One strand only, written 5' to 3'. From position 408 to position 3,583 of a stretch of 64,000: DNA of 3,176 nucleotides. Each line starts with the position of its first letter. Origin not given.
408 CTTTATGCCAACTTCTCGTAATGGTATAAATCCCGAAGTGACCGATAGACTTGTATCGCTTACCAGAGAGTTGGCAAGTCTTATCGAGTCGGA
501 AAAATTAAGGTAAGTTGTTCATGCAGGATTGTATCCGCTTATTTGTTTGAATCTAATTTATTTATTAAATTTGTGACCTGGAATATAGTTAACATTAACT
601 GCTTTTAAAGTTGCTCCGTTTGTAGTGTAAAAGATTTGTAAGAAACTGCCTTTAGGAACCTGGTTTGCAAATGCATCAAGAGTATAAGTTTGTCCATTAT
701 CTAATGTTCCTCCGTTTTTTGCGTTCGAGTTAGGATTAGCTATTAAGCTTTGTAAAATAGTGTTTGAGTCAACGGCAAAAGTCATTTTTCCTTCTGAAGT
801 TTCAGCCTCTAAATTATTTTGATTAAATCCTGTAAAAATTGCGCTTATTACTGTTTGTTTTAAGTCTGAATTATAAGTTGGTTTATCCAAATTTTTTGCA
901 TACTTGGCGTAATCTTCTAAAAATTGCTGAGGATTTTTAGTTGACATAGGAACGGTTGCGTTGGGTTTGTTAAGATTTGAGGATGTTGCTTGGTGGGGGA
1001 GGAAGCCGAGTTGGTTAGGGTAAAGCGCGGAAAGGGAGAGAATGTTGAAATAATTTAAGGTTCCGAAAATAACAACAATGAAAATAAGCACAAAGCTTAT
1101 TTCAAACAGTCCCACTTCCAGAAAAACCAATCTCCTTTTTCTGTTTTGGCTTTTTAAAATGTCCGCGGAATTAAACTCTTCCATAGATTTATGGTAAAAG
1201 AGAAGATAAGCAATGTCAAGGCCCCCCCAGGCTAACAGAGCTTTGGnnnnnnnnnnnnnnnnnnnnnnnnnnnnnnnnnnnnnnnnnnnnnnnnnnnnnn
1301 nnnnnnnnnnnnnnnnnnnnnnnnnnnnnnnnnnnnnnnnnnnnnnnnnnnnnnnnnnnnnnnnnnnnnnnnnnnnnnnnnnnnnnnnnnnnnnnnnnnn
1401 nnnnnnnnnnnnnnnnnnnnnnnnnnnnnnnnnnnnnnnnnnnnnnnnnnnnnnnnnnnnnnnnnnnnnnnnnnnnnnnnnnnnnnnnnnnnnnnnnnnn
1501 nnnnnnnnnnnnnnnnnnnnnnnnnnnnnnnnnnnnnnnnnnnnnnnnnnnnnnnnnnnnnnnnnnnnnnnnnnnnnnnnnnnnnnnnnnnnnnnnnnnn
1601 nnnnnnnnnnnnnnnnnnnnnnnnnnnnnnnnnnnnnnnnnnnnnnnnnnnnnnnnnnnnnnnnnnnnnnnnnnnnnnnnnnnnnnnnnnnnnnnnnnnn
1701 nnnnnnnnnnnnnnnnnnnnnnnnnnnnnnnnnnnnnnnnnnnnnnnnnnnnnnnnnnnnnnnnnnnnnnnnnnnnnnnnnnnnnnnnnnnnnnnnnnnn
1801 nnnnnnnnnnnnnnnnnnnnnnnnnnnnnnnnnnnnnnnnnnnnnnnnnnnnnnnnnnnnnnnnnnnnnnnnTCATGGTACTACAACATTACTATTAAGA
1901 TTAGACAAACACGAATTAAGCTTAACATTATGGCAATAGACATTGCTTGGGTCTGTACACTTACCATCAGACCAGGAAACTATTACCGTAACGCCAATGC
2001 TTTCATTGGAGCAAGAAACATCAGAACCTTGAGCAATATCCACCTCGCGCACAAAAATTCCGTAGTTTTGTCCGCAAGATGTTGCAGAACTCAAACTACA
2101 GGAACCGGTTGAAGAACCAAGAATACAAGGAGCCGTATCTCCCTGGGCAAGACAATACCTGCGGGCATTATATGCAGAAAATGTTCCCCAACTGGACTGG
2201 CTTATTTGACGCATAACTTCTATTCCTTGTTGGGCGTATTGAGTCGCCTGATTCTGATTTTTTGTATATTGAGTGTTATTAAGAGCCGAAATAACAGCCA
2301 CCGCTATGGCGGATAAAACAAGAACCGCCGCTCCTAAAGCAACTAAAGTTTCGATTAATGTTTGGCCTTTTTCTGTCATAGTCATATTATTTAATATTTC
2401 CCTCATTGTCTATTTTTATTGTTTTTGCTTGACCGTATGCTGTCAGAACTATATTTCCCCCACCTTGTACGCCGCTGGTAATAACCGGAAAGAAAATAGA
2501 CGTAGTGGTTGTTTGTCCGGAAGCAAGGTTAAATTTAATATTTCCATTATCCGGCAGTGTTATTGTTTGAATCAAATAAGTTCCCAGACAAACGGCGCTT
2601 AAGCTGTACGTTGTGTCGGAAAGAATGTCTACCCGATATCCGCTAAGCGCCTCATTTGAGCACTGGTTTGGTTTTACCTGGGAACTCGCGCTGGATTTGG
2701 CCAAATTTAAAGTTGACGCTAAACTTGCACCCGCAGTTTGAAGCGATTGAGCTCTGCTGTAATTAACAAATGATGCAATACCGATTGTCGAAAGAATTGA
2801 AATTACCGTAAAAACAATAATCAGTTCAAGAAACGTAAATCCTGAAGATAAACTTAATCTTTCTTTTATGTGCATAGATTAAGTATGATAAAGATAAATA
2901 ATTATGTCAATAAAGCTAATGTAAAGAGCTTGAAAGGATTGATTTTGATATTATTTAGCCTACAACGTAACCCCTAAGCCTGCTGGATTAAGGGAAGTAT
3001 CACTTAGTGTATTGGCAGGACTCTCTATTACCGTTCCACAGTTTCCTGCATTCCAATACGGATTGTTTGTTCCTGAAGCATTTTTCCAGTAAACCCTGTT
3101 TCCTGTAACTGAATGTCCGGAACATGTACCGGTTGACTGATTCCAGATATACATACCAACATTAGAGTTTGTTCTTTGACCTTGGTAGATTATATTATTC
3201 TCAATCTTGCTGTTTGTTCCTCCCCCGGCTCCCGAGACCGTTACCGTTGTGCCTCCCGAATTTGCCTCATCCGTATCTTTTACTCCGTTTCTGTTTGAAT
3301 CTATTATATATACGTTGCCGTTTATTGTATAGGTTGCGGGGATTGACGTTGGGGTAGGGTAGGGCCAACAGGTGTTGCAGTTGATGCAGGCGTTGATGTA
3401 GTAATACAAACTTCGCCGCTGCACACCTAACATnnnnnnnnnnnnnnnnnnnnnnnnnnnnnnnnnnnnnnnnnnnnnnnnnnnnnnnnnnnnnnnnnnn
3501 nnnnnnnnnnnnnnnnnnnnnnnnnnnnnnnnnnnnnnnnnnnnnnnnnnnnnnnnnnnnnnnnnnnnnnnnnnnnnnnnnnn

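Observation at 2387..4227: Recent tandem duplication of a pilin gene; one copy elaborated into a PT-linker/Cys-rich adhesin-like pilin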

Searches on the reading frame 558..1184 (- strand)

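Call 8: search_protein_families(library=pfam, proteins=[window:558-1184:-], max_evalue=0.1)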
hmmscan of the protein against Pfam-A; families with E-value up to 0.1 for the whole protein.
window:558-1184:- (208 aa): 3 families
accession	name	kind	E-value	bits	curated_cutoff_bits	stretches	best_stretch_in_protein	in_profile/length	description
PF02901.20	PFL-like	-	0.047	12.8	24.3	1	69-107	366-405/647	Pyruvate formate lyase-like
PF10053.14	DUF2290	-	0.054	13.3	25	1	148-203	29-84/204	Uncharacterized conserved protein (DUF2290)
PF13290.12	CHB_HEX_C_1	-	0.076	13.4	22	0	157-192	2-31/67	Chitobiase/beta-hexosaminidase C-terminal domain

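Call 9: search_protein_families(library=ncbifam, proteins=[window:558-1184:-], max_evalue=0.1)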
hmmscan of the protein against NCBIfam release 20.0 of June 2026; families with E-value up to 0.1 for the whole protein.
window:558-1184:- (208 aa): 0 families

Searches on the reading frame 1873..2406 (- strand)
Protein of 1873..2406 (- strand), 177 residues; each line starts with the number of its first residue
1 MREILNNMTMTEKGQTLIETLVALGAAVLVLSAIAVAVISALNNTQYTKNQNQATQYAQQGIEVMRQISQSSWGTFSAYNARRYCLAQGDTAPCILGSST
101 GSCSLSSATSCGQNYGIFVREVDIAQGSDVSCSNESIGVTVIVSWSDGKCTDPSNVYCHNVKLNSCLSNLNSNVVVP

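Call 8: search_protein_families(library=pfam, proteins=[window:1873-2406:-], max_evalue=0.1)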
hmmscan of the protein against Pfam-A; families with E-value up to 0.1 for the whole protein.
window:1873-2406:- (177 aa): 0 families

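Call 9: search_protein_families(library=ncbifam, proteins=[window:1873-2406:-], max_evalue=0.1)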
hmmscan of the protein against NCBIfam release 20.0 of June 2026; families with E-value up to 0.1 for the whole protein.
window:1873-2406:- (177 aa): 10 families
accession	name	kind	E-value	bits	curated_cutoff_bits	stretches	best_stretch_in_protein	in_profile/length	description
TIGR02523.1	type_IV_pilV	equivalog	0.00018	22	52.2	1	13-145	2-138/139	type IV pilus modification protein PilV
NF033598.2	elast_bind_EbpS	equivalog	0.00048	19.1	300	1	11-60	298-347/498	elastin-binding protein EbpS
NF038304.1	EPS_HpsC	equivalog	0.0011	18.6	200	1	8-64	16-72/318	hormogonium polysaccharide secretion pseudopilin HpsC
NF041002.1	pilin_ComGF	equivalog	0.0015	18.7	80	1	12-54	1-43/139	competence type IV pilus minor pilin ComGF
NF041013.1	T4P_ComGE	equivalog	0.0028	17.7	49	1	13-60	4-47/83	competence type IV pilus minor pilin ComGE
TIGR01707.1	gspI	equivalog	0.032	14.7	44.35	1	14-55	1-42/101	type II secretion system minor pseudopilin GspI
NF007848.0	PRK10557.1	equivalog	0.034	13.5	120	1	6-55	4-52/192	prepilin peptidase-dependent protein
NF038020.1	HeR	equivalog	0.044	13.3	100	1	8-57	42-92/244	heliorhodopsin HeR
NF051431.1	Rv0361_Cterm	subfamily_domain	0.048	13.9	37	1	21-60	6-45/140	Rv0361 family membrane protein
NF007800.0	PRK10506.1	equivalog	0.062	13.1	158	1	8-99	4-85/163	prepilin peptidase-dependent protein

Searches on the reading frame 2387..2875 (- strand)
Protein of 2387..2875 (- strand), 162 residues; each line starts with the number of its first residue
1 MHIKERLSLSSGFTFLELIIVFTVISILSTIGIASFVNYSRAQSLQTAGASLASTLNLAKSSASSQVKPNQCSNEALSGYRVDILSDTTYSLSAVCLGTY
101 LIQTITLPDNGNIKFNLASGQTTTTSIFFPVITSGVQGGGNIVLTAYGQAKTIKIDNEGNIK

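Call 8: search_protein_families(library=pfam, proteins=[window:2387-2875:-], max_evalue=0.1)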
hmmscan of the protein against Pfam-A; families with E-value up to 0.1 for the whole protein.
window:2387-2875:- (162 aa): 1 family
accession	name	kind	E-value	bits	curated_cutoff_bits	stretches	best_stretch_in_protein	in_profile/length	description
PF07963.17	N_methyl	-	0.00053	19.9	21.2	1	10-31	4-25/27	Prokaryotic N-terminal methylation motif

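Call 9: search_protein_families(library=ncbifam, proteins=[window:2387-2875:-], max_evalue=0.1)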
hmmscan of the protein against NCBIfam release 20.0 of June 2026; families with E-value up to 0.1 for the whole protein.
window:2387-2875:- (162 aa): 10 families
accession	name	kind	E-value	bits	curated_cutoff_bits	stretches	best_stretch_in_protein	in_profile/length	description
TIGR01708.2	typeII_sec_gspH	equivalog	3.9e-07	30.2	80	1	10-65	1-56/169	type II secretion system minor pseudopilin GspH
NF007862.0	PRK10574.1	equivalog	9.7e-07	29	138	1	10-45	4-39/145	prepilin peptidase-dependent pilin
NF007800.0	PRK10506.1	equivalog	1.4e-06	28.2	158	1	9-65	7-63/163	prepilin peptidase-dependent protein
TIGR02596.1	TIGR02596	subfamily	3e-05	24.2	70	1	13-65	1-53/196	Verru_Chthon cassette protein D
NF041775.1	typeIV_PilA_Myxo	equivalog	4.8e-05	23.4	400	1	11-74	11-74/214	type IV pilin protein PilA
TIGR02532.1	IV_pilin_GFxxxE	domain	0.0013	18.4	16.3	1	11-33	2-24/24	prepilin-type N-terminal cleavage/methylation domain-containing protein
NF040982.1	ComGD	equivalog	0.0025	18.2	70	1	11-126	2-115/139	competence type IV pilus minor pilin ComGD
NF047827.1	T3SSXpsH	equivalog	0.0027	17.5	160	1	12-71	2-61/145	type II secretion system protein XpsH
NF040999.1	pilin_ComGC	equivalog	0.009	16.2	75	1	11-34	2-25/84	competence type IV pilus major pilin ComGC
TIGR01710.1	typeII_sec_gspG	equivalog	0.0098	15.9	88.85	1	11-52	1-42/134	type II secretion system major pseudopilin GspG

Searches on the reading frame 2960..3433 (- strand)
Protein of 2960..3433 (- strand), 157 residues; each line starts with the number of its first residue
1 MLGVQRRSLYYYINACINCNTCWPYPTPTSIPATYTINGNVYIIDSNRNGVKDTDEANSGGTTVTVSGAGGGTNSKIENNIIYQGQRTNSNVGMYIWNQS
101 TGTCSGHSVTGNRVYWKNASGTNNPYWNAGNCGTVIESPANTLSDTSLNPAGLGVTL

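Call 8: search_protein_families(library=pfam, proteins=[window:2960-3433:-], max_evalue=0.1)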
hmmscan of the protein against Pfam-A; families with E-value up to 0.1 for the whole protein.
window:2960-3433:- (157 aa): 1 family
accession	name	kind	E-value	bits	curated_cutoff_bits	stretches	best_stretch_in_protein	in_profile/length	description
PF11866.13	DUF3386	-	0.031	14.2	25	1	52-108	92-149/211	Protein of unknown function (DUF3386)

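Call 9: search_protein_families(library=ncbifam, proteins=[window:2960-3433:-], max_evalue=0.1)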
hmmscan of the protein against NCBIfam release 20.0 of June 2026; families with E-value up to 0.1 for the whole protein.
window:2960-3433:- (157 aa): 1 family
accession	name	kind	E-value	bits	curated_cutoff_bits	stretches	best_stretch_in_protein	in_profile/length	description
NF007204.0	PRK09625.1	equivalog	0.093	12.7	125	0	11-31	56-76/133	pyruvate flavodoxin oxidoreductase subunit delta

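Call 10: find_homologous_proteins(query=window:2960-3433:-, max_evalue=0.01)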
Query window:2960-3433:-: 30 candidates shared short words with the query, none scored E <= 0.01.
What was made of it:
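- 2960..3433 (-): ORF157 as listed: a fortuitous open frame over the relics. Not considered a gene. Not present as a called protein and no word-sharing relatives (call 10).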

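Call 16: find_related_loci(query=window:2960-3433:-, collection=genome_contigs, flank=8000)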
Query window:2960-3433:- (157 aa) in genome_contigs; peptide patterns used: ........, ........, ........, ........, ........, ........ (x = any residue, [..] = any of these).
143 stretches matched a pattern; 1 encode a relative of the query (tblastn E <= 1e-3); 1 distinct loci.
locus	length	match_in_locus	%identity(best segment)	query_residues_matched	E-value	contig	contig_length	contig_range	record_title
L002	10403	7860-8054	51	72-136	4e-19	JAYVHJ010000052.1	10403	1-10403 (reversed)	MAG: Raineyaceae bacterium isolate GL49_Down_concoct_216 GL49_Down_concoct_216_51, whole genome shotgun sequence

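Call 18: search_protein_representatives(protein=window:2960-3433:-)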
Query: 157 residues. Proteins with E-value up to 0.001 (for the whole library): 350; up to 1e-10: 59; up to 1e-30: 1. The best 150 are listed.
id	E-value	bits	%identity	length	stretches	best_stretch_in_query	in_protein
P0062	9.3e-34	133.0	47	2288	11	21-91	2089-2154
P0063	1.2e-21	93.6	47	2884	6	24-83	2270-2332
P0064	2.4e-20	89.4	62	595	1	70-156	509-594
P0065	3.2e-19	85.7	54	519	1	68-157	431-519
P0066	3.4e-18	82.4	58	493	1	70-151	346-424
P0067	7.2e-18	81.3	51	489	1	68-156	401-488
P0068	9.0e-18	81.0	59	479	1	70-150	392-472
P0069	9.6e-18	80.9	58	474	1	70-143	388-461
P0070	1.9e-17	80.0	51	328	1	68-153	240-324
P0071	5.1e-17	78.5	51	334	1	70-155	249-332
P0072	6.3e-17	78.3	29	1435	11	38-110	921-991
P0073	6.3e-17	78.3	51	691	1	70-148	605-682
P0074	3.4e-16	75.9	56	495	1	70-137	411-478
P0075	6.1e-16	75.1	36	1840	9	26-99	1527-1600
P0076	6.3e-16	75.0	60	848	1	70-143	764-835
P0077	6.3e-16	75.0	47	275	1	69-156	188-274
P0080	5.0e-15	72.1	48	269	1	68-157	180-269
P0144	5.4e-10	55.7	34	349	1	33-141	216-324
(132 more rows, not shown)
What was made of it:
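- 2963..3223 (-): Relic 2: the last 87 aa of a ~270-aa right-handed beta-helix domain. ORF157 residues 71-157, with the native stop at 2960-2962. Many hits end at their own C-terminus (call 18).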

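Call 23: search_protein_families(library=pfam, proteins=[P0070, P0077, P0080, P0064, P0144, L002:7170-9083:+, window:2963-3358:-], max_evalue=10)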
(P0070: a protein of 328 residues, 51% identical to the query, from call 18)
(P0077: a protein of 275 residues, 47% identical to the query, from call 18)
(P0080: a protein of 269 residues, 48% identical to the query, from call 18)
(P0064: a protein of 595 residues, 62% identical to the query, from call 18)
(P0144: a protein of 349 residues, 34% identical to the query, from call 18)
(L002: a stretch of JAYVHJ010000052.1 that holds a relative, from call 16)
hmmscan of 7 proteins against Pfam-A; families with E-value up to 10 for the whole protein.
P0070 (328 aa): 4 families
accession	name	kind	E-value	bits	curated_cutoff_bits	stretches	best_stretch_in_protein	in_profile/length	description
PF13229.12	Beta_helix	-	1.5e-10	41.4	25.9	1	79-284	2-156/158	Right handed beta helix region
PF05048.19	NosD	-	1.6e-06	28.2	23.6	1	87-275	2-192/212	Periplasmic copper-binding protein (NosD)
PF08603.16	CAP_C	-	0.11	12.6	23.8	1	78-136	32-83/157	Adenylate cyclase associated (CAP) C terminal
PF07552.16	Coat_X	-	0.42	10.9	27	2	98-117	16-35/58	Spore Coat Protein X and V domain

P0077 (275 aa): 2 families
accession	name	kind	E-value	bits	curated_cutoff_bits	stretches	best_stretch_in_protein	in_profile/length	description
PF13229.12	Beta_helix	-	3.4e-11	43.5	25.9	1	46-220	2-149/158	Right handed beta helix region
PF05048.19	NosD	-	1.5e-09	38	23.6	2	97-265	14-190/212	Periplasmic copper-binding protein (NosD)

P0080 (269 aa): 4 families
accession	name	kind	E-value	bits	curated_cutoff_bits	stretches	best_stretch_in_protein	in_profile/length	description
PF13229.12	Beta_helix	-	5.6e-09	36.3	25.9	1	12-193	3-157/158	Right handed beta helix region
PF05048.19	NosD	-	8.5e-07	29.1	23.6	1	12-214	19-191/212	Periplasmic copper-binding protein (NosD)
PF07552.16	Coat_X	-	0.007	16.6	27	1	29-49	15-35/58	Spore Coat Protein X and V domain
PF22063.2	Pdc1_Ge1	-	0.12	12.7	25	1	15-45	14-44/125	Pdc1 Ge1 domain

P0064 (595 aa): 6 families
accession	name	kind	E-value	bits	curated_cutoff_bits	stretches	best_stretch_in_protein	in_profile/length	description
PF07691.17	PA14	-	1.5e-18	67.4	24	1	108-231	4-139/147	PA14 domain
PF13229.12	Beta_helix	-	1.3e-10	41.5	25.9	1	438-553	12-110/158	Right handed beta helix region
PF17957.7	Big_7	-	2.4e-09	38.1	24.1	1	249-306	11-70/70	Bacterial Ig domain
PF05308.16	Mito_fiss_reg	-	0.12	13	26.3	1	61-105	154-190/244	Mitochondrial fission regulator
PF12312.13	NeA_P2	-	1.6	8.6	25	1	73-107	178-214/258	Nepovirus subgroup A polyprotein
PF22812.1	CR_prot_dom_plant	-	5.9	7.8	34.1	1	91-103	4-16/71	Plant cysteine-rich protein domain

P0144 (349 aa): 2 families
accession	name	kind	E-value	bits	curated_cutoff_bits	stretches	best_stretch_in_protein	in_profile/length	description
PF13229.12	Beta_helix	-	1.8e-16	60.6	25.9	2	51-155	7-115/158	Right handed beta helix region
PF05048.19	NosD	-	3.2e-10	40.2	23.6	2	18-153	41-173/212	Periplasmic copper-binding protein (NosD)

L002:7170-9083:+ (637 aa): 5 families
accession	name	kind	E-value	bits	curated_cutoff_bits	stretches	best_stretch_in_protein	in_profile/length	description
PF13385.13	Laminin_G_3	-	6.2e-25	88.6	27.6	1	364-515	3-150/151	Concanavalin A-like lectin/glucanases superfamily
PF13229.12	Beta_helix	-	3.9e-10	40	25.9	2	43-159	11-121/158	Right handed beta helix region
PF18962.6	Por_Secre_tail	-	1.2e-08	35.5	27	1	557-636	1-75/75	Secretion system C-terminal sorting domain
PF02210.31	Laminin_G_2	-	0.0048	17.8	22.9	1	410-489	18-99/126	Laminin G domain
PF05048.19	NosD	-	0.0064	16.4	23.6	2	28-137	32-137/212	Periplasmic copper-binding protein (NosD)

seq(132 aa): 3 families
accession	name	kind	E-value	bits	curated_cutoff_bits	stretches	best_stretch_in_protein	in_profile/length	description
PF11866.13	DUF3386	-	0.021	14.7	25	1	26-84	91-150/211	Protein of unknown function (DUF3386)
PF21881.2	STIV_penton_2nd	-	0.21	12.4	27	1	4-52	11-55/85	A223 penton protein second domain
PF12985.13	DUF3869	-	1.4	9.7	24.5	1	6-45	2-40/85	Domain of unknown function (DUF3869)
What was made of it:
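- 2963..3223 (-): The homologues carry Pfam Beta_helix/NosD (call 23).
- On Right-handed parallel beta-helix domain (PF13229) for ORF157: ORF157 itself has no Pfam Beta_helix hit (calls 8, 23).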

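Call 29: find_related_loci(query=window:2960-3433:-, collection=metagenome_contigs, flank=6000)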
Query window:2960-3433:- (157 aa) in metagenome_contigs; peptide patterns used: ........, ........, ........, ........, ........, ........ (x = any residue, [..] = any of these).
189 stretches matched a pattern, but none encodes a relative of the query by tblastn (E <= 1e-3).

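Call 37: predict_structure(protein=window:2960-3433:-)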
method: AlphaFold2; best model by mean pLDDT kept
length: 157 residues; sequences in the alignment: 1
mean_pLDDT: 29.8   pTM: 0.19
mean pLDDT of the five models: 29.8, 27.0, 26.8, 26.2, 25.9
residues with pLDDT >= 90: 0; 70-90: 0; 50-70: 0; < 50: 157
segments of 3 or more residues with pLDDT < 50: 1-157
pLDDT, mean of each block of 10 residues (from residue 1): 31 30 28 32 31 30 29 28 31 33 29 33 31 28 28 24
secondary structure, 60 per line:
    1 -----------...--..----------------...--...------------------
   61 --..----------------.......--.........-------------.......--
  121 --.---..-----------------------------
elements in order: E12-14 E35-37 E40-42 E81-87 E90-98 E112-118
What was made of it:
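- The AlphaFold single-sequence model is unstructured, though that test is weak (call 37).
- Tried and rejected: The AlphaFold single-sequence model of ORF157 had mean pLDDT 30 and was uninformative (call 37).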
